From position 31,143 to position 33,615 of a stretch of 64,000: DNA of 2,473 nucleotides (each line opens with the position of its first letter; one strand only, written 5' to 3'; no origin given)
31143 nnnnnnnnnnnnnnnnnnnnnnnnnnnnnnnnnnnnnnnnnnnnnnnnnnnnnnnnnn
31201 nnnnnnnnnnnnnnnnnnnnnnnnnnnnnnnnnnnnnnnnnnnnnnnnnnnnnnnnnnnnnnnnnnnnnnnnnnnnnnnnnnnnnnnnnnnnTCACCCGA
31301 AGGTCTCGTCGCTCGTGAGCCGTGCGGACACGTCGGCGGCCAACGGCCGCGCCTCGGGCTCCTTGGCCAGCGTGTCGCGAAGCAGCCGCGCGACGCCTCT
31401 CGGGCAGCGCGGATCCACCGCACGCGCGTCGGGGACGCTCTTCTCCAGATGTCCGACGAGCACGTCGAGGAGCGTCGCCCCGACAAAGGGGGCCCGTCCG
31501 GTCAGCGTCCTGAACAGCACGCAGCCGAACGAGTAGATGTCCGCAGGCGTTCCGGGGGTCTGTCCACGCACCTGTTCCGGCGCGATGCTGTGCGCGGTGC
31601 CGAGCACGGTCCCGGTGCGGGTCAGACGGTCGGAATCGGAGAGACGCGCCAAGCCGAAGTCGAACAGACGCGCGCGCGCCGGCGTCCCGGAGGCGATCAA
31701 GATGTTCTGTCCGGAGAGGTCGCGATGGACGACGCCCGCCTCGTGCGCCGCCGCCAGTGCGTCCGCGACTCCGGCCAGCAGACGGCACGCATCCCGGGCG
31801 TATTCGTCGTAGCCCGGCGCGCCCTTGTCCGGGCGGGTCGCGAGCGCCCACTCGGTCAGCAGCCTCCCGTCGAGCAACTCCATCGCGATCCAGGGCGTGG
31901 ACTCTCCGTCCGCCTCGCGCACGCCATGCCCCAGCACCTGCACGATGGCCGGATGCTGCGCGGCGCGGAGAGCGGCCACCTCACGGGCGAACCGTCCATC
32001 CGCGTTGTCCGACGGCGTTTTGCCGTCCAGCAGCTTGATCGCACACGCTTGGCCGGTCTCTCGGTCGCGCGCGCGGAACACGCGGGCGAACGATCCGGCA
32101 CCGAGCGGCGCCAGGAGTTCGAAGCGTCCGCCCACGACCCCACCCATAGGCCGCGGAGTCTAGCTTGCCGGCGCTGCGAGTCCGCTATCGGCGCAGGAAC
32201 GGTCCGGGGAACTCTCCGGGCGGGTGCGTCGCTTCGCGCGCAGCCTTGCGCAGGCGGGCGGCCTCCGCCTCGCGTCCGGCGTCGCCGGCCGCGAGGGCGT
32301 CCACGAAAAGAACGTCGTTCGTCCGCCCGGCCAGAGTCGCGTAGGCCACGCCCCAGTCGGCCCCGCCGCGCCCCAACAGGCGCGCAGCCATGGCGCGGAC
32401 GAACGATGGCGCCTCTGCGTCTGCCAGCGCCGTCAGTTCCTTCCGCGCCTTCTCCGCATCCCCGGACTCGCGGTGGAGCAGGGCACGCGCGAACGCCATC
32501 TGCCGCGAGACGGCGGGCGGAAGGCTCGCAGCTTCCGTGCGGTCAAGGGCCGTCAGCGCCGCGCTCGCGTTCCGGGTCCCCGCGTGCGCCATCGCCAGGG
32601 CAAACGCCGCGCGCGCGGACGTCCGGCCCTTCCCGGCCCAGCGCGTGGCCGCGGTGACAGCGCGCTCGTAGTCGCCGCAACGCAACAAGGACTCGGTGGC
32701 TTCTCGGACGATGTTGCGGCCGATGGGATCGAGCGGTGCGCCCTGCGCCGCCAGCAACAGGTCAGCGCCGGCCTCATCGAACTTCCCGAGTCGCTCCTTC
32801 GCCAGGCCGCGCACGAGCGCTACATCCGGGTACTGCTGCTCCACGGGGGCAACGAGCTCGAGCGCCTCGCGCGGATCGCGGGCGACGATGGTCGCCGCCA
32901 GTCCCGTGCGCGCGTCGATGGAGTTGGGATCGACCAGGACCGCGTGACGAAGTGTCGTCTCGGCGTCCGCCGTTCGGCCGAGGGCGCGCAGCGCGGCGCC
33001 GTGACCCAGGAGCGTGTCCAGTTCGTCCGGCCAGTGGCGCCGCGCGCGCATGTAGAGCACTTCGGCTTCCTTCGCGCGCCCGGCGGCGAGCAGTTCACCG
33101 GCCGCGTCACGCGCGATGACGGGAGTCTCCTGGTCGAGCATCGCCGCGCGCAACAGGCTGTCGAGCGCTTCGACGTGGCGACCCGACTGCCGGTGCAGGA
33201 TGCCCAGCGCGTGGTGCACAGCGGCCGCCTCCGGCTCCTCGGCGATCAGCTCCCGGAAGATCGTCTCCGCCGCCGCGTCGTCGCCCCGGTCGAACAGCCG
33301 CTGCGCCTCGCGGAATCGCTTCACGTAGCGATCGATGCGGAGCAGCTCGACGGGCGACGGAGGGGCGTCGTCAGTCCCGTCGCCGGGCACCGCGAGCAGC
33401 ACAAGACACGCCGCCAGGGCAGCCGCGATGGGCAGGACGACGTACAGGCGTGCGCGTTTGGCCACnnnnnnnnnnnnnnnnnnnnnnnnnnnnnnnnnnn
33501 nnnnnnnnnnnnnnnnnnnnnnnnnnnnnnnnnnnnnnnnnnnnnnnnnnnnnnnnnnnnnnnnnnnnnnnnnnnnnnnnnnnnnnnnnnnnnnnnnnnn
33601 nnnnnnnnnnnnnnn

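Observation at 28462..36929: Divergently transcribed pair of M1-type aminopeptidases flanked by a Ser/Thr kinase and TPR protein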

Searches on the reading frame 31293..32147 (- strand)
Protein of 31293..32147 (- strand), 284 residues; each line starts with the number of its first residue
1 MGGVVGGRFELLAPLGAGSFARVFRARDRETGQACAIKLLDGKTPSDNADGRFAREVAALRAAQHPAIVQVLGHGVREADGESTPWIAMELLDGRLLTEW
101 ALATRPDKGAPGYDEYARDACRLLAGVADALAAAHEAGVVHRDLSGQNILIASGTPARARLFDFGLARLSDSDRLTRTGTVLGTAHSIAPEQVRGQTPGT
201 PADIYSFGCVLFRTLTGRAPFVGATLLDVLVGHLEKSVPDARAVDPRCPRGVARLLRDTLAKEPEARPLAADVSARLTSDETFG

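Call 9: search_protein_families(library=pfam, proteins=[window:31293-32147:-], max_evalue=0.01)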
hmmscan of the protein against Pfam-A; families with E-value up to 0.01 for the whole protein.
window:31293-32147:- (284 aa): 6 families
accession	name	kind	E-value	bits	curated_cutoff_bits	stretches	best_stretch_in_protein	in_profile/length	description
PF00069.31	Pkinase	-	1.2e-38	133.5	31.7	1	10-273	2-257/263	Protein kinase domain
PF07714.23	PK_Tyr_Ser-Thr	-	2.2e-28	99.7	23.1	1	11-276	3-257/258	Protein tyrosine and serine/threonine kinase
PF01636.29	APH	-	5.5e-06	26.7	23.2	1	114-171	144-201/239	Phosphotransferase enzyme family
PF17667.7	Pkinase_fungal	-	7.7e-05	22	24.1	1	118-210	283-382/387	Fungal protein kinase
PF03109.22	ABC1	-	0.00025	20.7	22.9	0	13-39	36-61/244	ABC1 atypical kinase-like domain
PF06293.20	Kdo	-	0.00048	20.1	21.3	1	52-170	57-172/207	Lipopolysaccharide kinase (Kdo/WaaP) family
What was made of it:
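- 31293..32147 (-): Kinase-domain-only Hanks-type Ser/Thr kinase, soluble. Its stop overlaps the M1 start (GTGA). Pkinase scores 133 bits over residues 10-273 (call 9).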

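Call 10: search_protein_families(library=ncbifam, proteins=[window:31293-32147:-], max_evalue=0.01)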
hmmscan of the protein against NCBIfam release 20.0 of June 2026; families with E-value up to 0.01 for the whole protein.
window:31293-32147:- (284 aa): 17 families
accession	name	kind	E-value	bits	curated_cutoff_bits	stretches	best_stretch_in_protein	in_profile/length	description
NF033483.0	PknB_PASTA_kin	equivalog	1.3e-60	206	450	1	2-271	2-258/563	Stk1 family PASTA domain-containing Ser/Thr kinase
NF052427.1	StpK7MSMEG_1200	equivalog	8.6e-40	136.8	900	1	7-268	7-255/601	serine/threonine protein kinase StpK7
TIGR03903.1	TOMM_kin_cyc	equivalog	9.7e-39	133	705.75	1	30-272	1-238/1267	TOMM system kinase/cyclase fusion protein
NF047741.1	antiphage_MADS6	equivalog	1.4e-38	132.9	460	2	118-278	299-458/612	methylation-associated defense system protein kinase MAD6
NF038150.1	lanthi_synth_IV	equivalog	3.7e-27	95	650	1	4-279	186-455/851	class IV lanthionine synthetase LanL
NF053615.1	SerThrKinAfsKStmc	equivalog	9.7e-25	87.3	1300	1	7-278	13-265/809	protein serine/threonine kinase AfsK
NF033442.0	BREX_PglW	equivalog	1.4e-20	72.7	990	2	2-173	507-666/1391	BREX system serine/threonine kinase PglW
NF038151.1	lanthi_synth_III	equivalog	6e-16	58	575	1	47-219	264-427/833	class III lanthionine synthetase LanKC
NF009651.0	PRK13184.1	equivalog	6.5e-12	44.2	839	1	8-224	3-234/932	serine/threonine-protein kinase PknD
TIGR03724.2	arch_bud32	equivalog_domain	4.6e-06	26.3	125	1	122-172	89-136/193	KEOPS complex kinase/ATPase Bud32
NF043056.1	T4SS_LegK1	equivalog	7.8e-06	24.7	550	1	136-211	207-280/516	Dot/Icm T4SS effector kinase LegK1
NF011463.0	PRK14879.1-4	equivalog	1.9e-05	24.2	188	1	123-174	119-167/237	Kae1-associated kinase Bud32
NF007174.0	PRK09605.1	equivalog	8.6e-05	21.2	447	1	121-172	430-478/535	bifunctional N(6)-L-threonylcarbamoyladenine synthase/serine/threonine protein kinase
NF041408.1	XopAU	subfamily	0.0015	18.2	450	1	115-217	325-417/498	XopAU family type III secretion system effector serine/threonine kinase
NF011464.0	PRK14879.1-7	equivalog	0.0016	18.2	246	1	125-172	110-154/221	Kae1-associated kinase Bud32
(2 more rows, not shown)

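Call 12: find_encoding_contigs(protein=window:31293-32147:-, flank=10000, max_places=6)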
Protein window:31293-32147:- (284 aa): no gene with exactly this product is on record in the collection.

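Call 25: find_related_loci(query=A2, collection=metagenome_contigs, flank=8000)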
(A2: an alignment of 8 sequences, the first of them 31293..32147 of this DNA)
Query A2 (284 aa) in metagenome_contigs; peptide patterns used: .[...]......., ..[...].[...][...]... (x = any residue, [..] = any of these).
600 stretches matched a pattern (row limit reached: there are more); 591 encode a relative of the query (tblastn E <= 1e-3); the best 80 are kept; 80 distinct loci.
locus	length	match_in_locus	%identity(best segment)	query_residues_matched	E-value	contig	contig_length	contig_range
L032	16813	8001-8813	41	1-279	9e-46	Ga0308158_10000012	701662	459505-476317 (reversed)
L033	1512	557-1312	40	7-271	2e-46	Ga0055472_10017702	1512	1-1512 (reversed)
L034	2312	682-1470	37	2-277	1e-44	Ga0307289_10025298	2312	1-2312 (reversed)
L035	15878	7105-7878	38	1-272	3e-44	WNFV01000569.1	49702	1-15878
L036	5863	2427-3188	37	1-267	2e-43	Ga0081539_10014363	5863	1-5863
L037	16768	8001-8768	36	9-277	4e-43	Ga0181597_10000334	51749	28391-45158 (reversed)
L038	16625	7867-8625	37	1-267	3e-43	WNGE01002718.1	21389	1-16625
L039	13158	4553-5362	36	1-278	4e-43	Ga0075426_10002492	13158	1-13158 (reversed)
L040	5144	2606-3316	37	8-256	6e-43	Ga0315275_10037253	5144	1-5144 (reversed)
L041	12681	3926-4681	36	7-272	2e-42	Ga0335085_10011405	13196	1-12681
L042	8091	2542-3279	36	8-267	6e-42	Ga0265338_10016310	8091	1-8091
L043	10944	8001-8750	39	7-268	3e-42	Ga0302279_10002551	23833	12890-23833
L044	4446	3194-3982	37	2-276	8e-42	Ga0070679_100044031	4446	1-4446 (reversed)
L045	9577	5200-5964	39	1-267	2e-41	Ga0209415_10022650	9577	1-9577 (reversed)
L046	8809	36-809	36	1-272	2e-41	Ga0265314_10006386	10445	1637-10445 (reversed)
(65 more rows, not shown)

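Call 54: search_protein_families(library=padloc, proteins=[window:31293-32147:-], max_evalue=0.001)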
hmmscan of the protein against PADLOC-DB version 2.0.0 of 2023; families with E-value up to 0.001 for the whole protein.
window:31293-32147:- (284 aa): 32 families (the best 25 are shown)
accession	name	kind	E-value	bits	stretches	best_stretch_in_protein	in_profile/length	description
PDLC04042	PD-T4-6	-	2.1e-65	219.2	1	4-276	6-268/292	-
PDLC04061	PD-T4-6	-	8.3e-62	208.3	1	4-270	13-272/510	-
PDLC04053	PD-T4-6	-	9.5e-61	203.9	1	5-271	7-262/311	-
PDLC04054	PD-T4-6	-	2.1e-56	189.8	1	2-272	6-264/347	-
PDLC04043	PD-T4-6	-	1.3e-55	187.2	1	6-267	14-263/452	-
PDLC04041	PD-T4-6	-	8e-55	184.8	1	3-267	24-279/443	-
PDLC04057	PD-T4-6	-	8.6e-55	184.5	1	1-272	2-261/443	-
PDLC04138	mad6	-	1.2e-54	184.3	1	6-278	50-311/659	mads_6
PDLC04039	PD-T4-6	-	9.6e-51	171.2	1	5-269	13-263/458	-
PDLC04047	PD-T4-6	-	1.1e-49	167.3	1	5-267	8-258/327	-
PDLC04052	PD-T4-6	-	2.2e-47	160.4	1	5-269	7-264/496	-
PDLC04060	PD-T4-6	-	3.1e-47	159.6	1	2-267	3-255/486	-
PDLC04040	PD-T4-6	-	1.2e-41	141.1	1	15-267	2-251/547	-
PDLC04048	PD-T4-6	-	3.1e-41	139.9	1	2-262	5-253/354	-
PDLC01088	C3a189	-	1.5e-39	134.2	1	15-269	5-250/840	kinase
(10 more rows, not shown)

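Call 57: find_homologous_proteins(query=A2, max_evalue=1e-30)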
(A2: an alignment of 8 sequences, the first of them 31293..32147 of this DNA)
Query A2 (8 sequences) (284 aa, profile of the alignment): 7093 proteins with E <= 1e-30 among 8000 candidates; the best 120 are listed.
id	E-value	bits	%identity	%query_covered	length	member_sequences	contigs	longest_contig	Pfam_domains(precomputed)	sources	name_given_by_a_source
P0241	8.6e-148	509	46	99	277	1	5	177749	PF06293.21,PF07714.24,PF00069.32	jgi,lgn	jgi:serine/threonine-protein kinase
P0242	1.6e-147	508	45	99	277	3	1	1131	PF06293.21,PF07714.24,PF00069.32,PF01636.30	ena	-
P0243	4.8e-147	506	46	99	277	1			PF06293.21,PF07714.24,PF00069.32,PF01636.30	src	-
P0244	8.6e-147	506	46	99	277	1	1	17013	PF06293.21,PF07714.24,PF00069.32,PF01636.30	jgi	jgi:eukaryotic-like serine/threonine-protein kinase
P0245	5.1e-146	503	44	99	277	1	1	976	PF06293.21,PF07714.24,PF00069.32,PF01636.30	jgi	jgi:serine/threonine protein kinase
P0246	6.3e-146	503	47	94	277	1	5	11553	PF06293.21,PF07714.24,PF00069.32,PF01636.30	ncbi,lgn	-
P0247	8.1e-146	502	46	99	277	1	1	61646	PF06293.21,PF07714.24,PF00069.32,PF01636.30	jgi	jgi:serine/threonine-protein kinase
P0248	1.0e-145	502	46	95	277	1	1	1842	PF06293.21,PF07714.24,PF00069.32,PF01636.30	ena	-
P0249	3.0e-145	501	45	99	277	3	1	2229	PF06293.21,PF07714.24,PF00069.32,PF01636.30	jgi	-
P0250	3.4e-145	500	45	99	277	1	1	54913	PF06293.21,PF07714.24,PF00069.32,PF01636.30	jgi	-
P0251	5.3e-145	500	45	99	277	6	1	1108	PF06293.21,PF07714.24,PF00069.32,PF01636.30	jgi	jgi:serine/threonine-protein kinase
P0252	8.1e-145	499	45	99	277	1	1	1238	PF06293.21,PF07714.24,PF00069.32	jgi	-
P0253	8.7e-145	499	46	94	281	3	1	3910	PF06293.21,PF07714.24,PF00069.32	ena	-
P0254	2.3e-144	498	46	95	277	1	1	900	PF06293.21,PF07714.24,PF00069.32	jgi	-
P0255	3.5e-144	497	44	99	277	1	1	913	PF06293.21,PF07714.24,PF00069.32,PF01636.30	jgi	-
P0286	4.0e-124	431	42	94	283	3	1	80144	PF06293.21,PF07714.24,PF00069.32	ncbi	-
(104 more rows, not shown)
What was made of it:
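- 31293..32147 (-): About 55 orthologue clusters exist, nearly all 276-284 aa (call 57).
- The kinase orthologue group is sharply delimited (359-509 bits against 245 or less for other kinases, call 57).
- Tried and rejected: The profile protein search did recover the orthologue group (call 57).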

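Call 58: find_encoding_contigs(protein=P0241, flank=7000, max_places=3)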
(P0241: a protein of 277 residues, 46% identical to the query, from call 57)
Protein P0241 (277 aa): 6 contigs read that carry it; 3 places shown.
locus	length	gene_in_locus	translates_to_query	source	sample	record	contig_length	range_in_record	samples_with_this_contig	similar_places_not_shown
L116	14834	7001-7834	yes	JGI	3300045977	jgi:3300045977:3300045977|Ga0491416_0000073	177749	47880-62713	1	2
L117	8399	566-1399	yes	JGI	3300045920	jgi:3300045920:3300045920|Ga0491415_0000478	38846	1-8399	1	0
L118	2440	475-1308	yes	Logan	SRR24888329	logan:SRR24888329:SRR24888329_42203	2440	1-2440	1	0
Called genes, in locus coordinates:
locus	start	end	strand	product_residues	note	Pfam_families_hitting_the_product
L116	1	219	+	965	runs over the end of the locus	PF00082:Peptidase_S8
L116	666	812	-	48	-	-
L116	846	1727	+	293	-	PF25390:WD40_RLD, PF25384:Alsin_RLD (faint), PF13540:RCC1_2, PF00415:RCC1 (weak)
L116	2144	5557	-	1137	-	PF01433:Peptidase_M1, PF04389:Peptidase_M28, PF01546:Peptidase_M20 (weak)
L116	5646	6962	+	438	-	PF14559:TPR_19 (faint), PF07719:TPR_2 (faint), PF13174:TPR_6 (faint), PF13181:TPR_8 (faint), PF13424:TPR_12 (faint), PF13428:TPR_14 (faint), PF12895:ANAPC3 (faint), PF13432:TPR_16 (weak)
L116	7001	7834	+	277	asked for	PF00069:Pkinase, PF07714:PK_Tyr_Ser-Thr, PF06293:Kdo (weak)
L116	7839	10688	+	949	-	PF17900:Peptidase_M1_N, PF01433:Peptidase_M1, PF02985:HEAT (faint), PF03130:HEAT_PBS (faint), PF13646:HEAT_2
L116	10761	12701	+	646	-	PF13620:CarboxypepD_reg (faint)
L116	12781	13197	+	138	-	PF00507:Oxidored_q4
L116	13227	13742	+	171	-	PF01058:Oxidored_q6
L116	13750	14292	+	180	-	PF00329:Complex1_30kDa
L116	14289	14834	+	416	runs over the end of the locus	PF00346:Complex1_49kDa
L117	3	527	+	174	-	?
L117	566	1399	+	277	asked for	PF00069:Pkinase, PF07714:PK_Tyr_Ser-Thr, PF06293:Kdo (weak)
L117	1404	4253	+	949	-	PF17900:Peptidase_M1_N, PF01433:Peptidase_M1, PF02985:HEAT (faint), PF03130:HEAT_PBS (faint), PF13646:HEAT_2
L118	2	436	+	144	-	?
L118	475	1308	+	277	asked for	PF00069:Pkinase, PF07714:PK_Tyr_Ser-Thr, PF06293:Kdo (weak)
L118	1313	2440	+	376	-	?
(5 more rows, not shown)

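Call 59: find_encoding_contigs(protein=P0286, flank=7000, max_places=2)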
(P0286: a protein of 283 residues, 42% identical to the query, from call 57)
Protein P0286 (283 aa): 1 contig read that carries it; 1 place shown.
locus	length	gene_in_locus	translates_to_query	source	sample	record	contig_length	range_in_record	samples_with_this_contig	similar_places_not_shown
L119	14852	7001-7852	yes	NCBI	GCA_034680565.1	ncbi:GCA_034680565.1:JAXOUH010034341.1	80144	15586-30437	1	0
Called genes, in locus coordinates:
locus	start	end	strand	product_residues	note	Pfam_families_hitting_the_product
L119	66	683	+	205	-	-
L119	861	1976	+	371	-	PF01883:FeS_assembly_P, PF00142:Fer4_NifH (faint), PF01656:CbiA, PF09140:MipZ (weak), PF10609:ParA, PF13614:AAA_31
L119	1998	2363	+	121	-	-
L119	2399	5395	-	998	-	PF04389:Peptidase_M28, PF01546:Peptidase_M20 (weak)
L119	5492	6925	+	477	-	PF00515:TPR_1 (faint), PF07719:TPR_2 (faint), PF12569:NatA_aux_su (faint), PF13181:TPR_8 (faint), PF13432:TPR_16, PF14559:TPR_19 (weak), PF13428:TPR_14 (weak), PF13432:TPR_16 (weak), +2 more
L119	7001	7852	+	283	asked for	PF00069:Pkinase, PF07714:PK_Tyr_Ser-Thr, PF06293:Kdo (faint)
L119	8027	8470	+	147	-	PF00507:Oxidored_q4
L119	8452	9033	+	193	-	PF01058:Oxidored_q6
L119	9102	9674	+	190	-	PF00329:Complex1_30kDa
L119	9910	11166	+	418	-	PF00346:Complex1_49kDa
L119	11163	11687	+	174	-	PF01257:2Fe-2S_thioredx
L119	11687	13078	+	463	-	PF01512:Complex1_51K, PF10531:SLBB (faint), PF22461:SLBB_2, PF10589:NADH_4Fe-4S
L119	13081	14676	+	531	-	PF00111:Fer2 (weak), PF13510:Fer2_4, PF10588:NADH-G_4Fe-4S_3, PF22117:Fer4_Nqo3, PF22151:Fer4_NDSU1 (faint), PF00384:Molybdopterin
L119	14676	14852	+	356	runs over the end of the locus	PF00146:NADHdh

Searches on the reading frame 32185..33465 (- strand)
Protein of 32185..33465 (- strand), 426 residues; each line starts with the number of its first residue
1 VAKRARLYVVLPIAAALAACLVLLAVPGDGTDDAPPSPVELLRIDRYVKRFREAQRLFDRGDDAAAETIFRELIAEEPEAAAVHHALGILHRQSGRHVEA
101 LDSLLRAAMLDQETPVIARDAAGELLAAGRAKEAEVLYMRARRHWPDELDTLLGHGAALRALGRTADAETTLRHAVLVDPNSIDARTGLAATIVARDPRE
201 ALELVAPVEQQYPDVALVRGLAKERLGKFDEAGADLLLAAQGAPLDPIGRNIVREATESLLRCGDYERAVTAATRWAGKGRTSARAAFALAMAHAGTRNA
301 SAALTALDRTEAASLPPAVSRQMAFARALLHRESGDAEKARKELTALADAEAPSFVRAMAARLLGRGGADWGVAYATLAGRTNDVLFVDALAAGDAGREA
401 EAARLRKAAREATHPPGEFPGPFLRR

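Call 9: search_protein_families(library=pfam, proteins=[window:32185-33465:-], max_evalue=0.01)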
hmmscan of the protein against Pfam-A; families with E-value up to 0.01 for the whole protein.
window:32185-33465:- (426 aa): 13 families
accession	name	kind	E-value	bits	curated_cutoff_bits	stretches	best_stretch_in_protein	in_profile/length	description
PF13432.12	TPR_16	-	2.1e-11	44.5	32.7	1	52-108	2-58/65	Tetratricopeptide repeat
PF13428.12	TPR_14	-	5.5e-11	42.4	23.5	1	152-191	4-43/44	Tetratricopeptide repeat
PF07719.23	TPR_2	-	2.5e-10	40.1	27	1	81-112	1-32/34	Tetratricopeptide repeat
PF14559.12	TPR_19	-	9.8e-10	39.1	25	2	125-190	1-66/68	Tetratricopeptide repeat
PF13424.12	TPR_12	-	2.6e-07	31.2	30.1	2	125-175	13-71/77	Tetratricopeptide repeat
PF00515.34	TPR_1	-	1.3e-06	28.4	27.8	0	81-111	1-31/34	Tetratricopeptide repeat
PF13181.12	TPR_8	-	2.1e-06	27.8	25.7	0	155-181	7-33/34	Tetratricopeptide repeat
PF13176.12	TPR_7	-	3.5e-06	27.1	27.9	0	84-114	2-34/36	Tetratricopeptide repeat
PF13414.12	TPR_11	-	1.1e-05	25.5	26.8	0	156-191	1-36/42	TPR repeat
PF13431.12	TPR_17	-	7.6e-05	23.1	24.4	0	70-101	2-33/34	Tetratricopeptide repeat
PF13174.12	TPR_6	-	0.00066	20.6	26.3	0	150-182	1-33/33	Tetratricopeptide repeat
PF21545.3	T7SS_EccA1_N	-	0.00084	19.1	27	1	283-356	169-239/272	T7SS, ESX-1 secretion system protein EccA1, N-terminal domain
PF24575.1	TPR_Slam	-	0.0012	19.7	35.2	0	48-100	48-100/104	Surface lipoprotein assembly modifier, N-terminal TPR repeats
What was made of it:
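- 32185..33465 (-): TPR protein with an N-terminal signal anchor. The TPR domain is predicted periplasmic. The C-terminal PPGEFPG motif is conserved. Several TPR Pfam families match (call 9).
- Checked: TPR protein, 32185-33465 (-), 426 aa (call 9).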

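Call 10: search_protein_families(library=ncbifam, proteins=[window:32185-33465:-], max_evalue=0.01)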
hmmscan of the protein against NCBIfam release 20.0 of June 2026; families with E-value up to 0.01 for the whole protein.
window:32185-33465:- (426 aa): 10 families
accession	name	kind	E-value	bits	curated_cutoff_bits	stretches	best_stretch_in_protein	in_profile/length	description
NF040959.1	MamA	equivalog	3.7e-14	52.7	200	1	112-232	34-158/204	magnetosome protein MamA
TIGR02552.1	LcrH_SycD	equivalog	1.9e-10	40.6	104.8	1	51-135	22-106/136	SycD/LcrH family type III secretion system chaperone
NF033920.0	C39_PA2778_fam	equivalog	5.4e-10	39.1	150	1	115-198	156-239/255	PA2778 family cysteine peptidase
TIGR02917.1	PEP_TPR_lipo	equivalog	1e-09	36.9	312.2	1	59-191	375-507/899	XrtA/PEP-CTERM system TPR-repeat protein PrsT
TIGR02521.1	type_IV_pilW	equivalog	1.1e-07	31.7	154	1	50-213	34-200/234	type IV pilus biogenesis/stability protein PilW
NF008520.0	PRK11447.1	equivalog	5.7e-06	24.4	858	1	53-313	275-558/1157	cellulose synthase complex outer membrane protein BcsC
TIGR03939.1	PGA_TPR_OMP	equivalog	0.0017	16.6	366.65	1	126-225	406-506/800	poly-beta-1,6 N-acetyl-D-glucosamine export porin PgaA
NF033758.1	gliding_GltE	equivalog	0.0034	16.4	225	0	53-341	58-345/411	adventurous gliding motility TPR repeat lipoprotein GltE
NF007468.0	PRK10049.1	equivalog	0.0052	15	1043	0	127-222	79-175/817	poly-beta-1,6 N-acetyl-D-glucosamine export porin PgaA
NF011721.1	PRK15174.1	equivalog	0.0062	14.8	1200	1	61-139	298-376/656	Vi polysaccharide transport protein VexE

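Call 54: search_protein_families(library=padloc, proteins=[window:32185-33465:-], max_evalue=0.001)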
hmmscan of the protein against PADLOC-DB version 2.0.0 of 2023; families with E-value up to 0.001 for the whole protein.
window:32185-33465:- (426 aa): 0 families
